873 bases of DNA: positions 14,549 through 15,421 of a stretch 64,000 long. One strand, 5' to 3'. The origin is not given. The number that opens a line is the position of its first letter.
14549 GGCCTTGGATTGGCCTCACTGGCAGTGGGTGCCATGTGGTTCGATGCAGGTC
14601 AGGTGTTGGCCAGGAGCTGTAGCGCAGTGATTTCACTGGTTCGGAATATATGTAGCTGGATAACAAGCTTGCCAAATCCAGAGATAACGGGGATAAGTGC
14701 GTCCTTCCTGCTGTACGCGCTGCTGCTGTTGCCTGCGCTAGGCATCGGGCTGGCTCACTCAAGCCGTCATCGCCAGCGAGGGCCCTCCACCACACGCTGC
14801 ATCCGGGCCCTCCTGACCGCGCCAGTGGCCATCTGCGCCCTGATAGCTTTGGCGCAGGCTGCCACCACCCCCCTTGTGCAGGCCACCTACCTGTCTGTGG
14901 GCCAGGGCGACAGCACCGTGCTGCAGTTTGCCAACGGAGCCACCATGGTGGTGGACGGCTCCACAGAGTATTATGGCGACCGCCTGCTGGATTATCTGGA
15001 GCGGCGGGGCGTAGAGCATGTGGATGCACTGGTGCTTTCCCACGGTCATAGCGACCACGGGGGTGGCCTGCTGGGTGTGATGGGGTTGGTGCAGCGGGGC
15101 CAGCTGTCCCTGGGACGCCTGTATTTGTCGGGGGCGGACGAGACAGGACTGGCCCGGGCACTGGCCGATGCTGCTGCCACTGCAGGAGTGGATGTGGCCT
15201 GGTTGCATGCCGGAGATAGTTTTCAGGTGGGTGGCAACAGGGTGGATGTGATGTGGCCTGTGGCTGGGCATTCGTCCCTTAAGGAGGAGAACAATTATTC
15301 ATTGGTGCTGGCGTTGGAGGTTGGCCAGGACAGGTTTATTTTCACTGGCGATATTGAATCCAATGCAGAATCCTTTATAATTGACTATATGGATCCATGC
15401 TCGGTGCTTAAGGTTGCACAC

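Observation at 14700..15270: GC-rich mosaic segment inside comEC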

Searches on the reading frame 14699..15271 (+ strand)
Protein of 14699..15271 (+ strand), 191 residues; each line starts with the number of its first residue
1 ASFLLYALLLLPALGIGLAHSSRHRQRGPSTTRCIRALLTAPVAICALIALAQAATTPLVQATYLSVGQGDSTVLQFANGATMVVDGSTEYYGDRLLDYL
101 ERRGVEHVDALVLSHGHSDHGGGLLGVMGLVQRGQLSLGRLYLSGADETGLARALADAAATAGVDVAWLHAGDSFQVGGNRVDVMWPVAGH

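Call 17: find_homologous_proteins(query=window:14699-15271:+)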
Query window:14699-15271:+ (191 aa): 5 proteins with E <= 0.001 among 3342 candidates.
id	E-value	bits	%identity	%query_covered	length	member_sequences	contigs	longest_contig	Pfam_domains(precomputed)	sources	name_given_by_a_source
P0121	7.6e-12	64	33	85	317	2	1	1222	PF12706.14,PF23023.2,PF00753.34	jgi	jgi:competence protein ComEC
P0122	7.7e-9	54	46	36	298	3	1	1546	PF12706.14,PF23023.2,PF00753.34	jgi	jgi:competence protein ComEC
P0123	2.3e-6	46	32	70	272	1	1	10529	PF12706.14,PF00753.34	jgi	jgi:competence protein ComEC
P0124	2.6e-5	42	33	75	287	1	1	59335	PF23023.2,PF00753.34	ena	-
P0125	5.2e-4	38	30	61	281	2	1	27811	PF12706.14,PF00753.34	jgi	jgi:competence protein ComEC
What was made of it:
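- Tried and rejected: The patch peptide alone against the 90%-cluster database returned only short stand-alone MBL proteins and not even the protein itself, so it was uninformative (call 17).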

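Call 18: find_related_loci(query=window:14699-15271:+, collection=genome_contigs, flank=4000)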
Query window:14699-15271:+ (191 aa) in genome_contigs; peptide patterns used: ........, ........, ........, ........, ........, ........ (x = any residue, [..] = any of these).
599 stretches matched a pattern (row limit reached: there are more); 46 encode a relative of the query (tblastn E <= 1e-3); 46 distinct loci.
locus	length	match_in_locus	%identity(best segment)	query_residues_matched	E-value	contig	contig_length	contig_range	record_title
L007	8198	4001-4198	38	61-128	2e-8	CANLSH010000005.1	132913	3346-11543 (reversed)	uncultured Arachnia sp. isolate 2-217.fasta genome assembly, contig: NODE_9, whole genome shotgun sequence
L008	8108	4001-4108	47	105-140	1e-7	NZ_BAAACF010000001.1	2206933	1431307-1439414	Clostridium malenominatum strain JCM 1405 sequence01, whole genome shotgun sequence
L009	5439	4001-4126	43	101-140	4e-7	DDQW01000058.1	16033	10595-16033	MAG TPA_asm: Clostridiales bacterium UBA2432 UBA2432_contig_233, whole genome shotgun sequence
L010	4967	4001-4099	61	108-140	1e-6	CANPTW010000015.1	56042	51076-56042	MAG TPA_asm: uncultured Oscillibacter sp. isolate SRR15730538_bin.77_metawrap_v1.3_MAG genome assembly, contig: NODE.911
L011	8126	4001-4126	43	101-140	1e-6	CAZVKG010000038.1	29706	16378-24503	MAG TPA_asm: uncultured Eubacteriales bacterium isolate SRP241341_co1_252 genome assembly, contig: NODE_1799_length_2970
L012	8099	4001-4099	61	108-140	2e-6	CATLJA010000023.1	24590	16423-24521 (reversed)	MAG TPA_asm: uncultured Oscillibacter sp. isolate MGG02999_1680015431 genome assembly, contig: ERR2136575_604, whole gen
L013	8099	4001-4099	45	104-136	2e-6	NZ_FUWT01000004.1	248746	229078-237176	Clostridium tetani strain ATCC 19406, whole genome shotgun sequence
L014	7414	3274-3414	36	96-140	2e-6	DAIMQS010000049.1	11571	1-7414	MAG TPA_asm: Clostridiales bacterium isolate CTOTU40209 NODE_3714_length_11571_cov_5.476294, whole genome shotgun sequen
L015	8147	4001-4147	41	94-140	3e-6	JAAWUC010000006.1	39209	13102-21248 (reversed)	MAG: Oscillospiraceae bacterium isolate ABMPRH_163_4 SL341420_scaffold_1410, whole genome shotgun sequence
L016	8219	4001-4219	30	96-170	5e-6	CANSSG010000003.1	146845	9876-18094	MAG TPA_asm: uncultured Clostridia bacterium isolate SRR15730531_bin.82_metawrap_v1.3_MAG genome assembly, contig: NODE.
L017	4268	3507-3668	37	94-145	4e-6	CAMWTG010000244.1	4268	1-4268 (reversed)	MAG TPA_asm: uncultured Clostridia bacterium isolate SRR14411321_bin.1_metawrap_v1.3_MAG genome assembly, contig: NODE.2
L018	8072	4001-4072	75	105-128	5e-6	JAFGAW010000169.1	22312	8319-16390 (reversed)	MAG: Thermoleophilia bacterium isolate Zod_maxbin.0406_1 k87_3443241, whole genome shotgun sequence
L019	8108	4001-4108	47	105-140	1e-5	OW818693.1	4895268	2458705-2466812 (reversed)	metagenome genome assembly, chromosome: 1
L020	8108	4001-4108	53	105-140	2e-5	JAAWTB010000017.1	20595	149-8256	MAG: Oscillibacter sp. isolate ABMPRH_166_8 SL341401_scaffold_3657, whole genome shotgun sequence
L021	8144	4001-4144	46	95-140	2e-5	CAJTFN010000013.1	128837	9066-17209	Oscillospiraceae bacterium isolate C18_42_OV_BP genome assembly, contig: MGBC000153.13, whole genome shotgun sequence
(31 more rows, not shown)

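Call 52: search_protein_representatives(protein=window:14699-15271:+)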
Query: 191 residues. Proteins with E-value up to 0.001 (for the whole library): 12692; up to 1e-10: 291; up to 1e-30: 2. The best 150 are listed.
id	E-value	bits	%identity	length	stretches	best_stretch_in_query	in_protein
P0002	5.8e-63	228.6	59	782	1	1-191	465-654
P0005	8.6e-37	143.3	47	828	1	27-191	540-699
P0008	3.5e-30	121.8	46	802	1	34-187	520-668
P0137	8.5e-30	120.5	44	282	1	39-187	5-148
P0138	2.2e-18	83.3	28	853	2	61-189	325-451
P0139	4.0e-17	79.2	40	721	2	60-127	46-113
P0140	6.6e-17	78.5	37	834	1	4-180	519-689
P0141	2.2e-16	76.8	35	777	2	24-187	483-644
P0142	1.6e-15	74.0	34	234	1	39-188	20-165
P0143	5.9e-15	72.2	42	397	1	61-187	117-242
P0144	1.3e-14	71.1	41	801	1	53-188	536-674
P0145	1.7e-14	70.7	35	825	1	16-180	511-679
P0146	2.1e-14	70.4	34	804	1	22-189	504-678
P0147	2.4e-14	70.2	34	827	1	25-189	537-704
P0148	2.6e-14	70.0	48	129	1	44-124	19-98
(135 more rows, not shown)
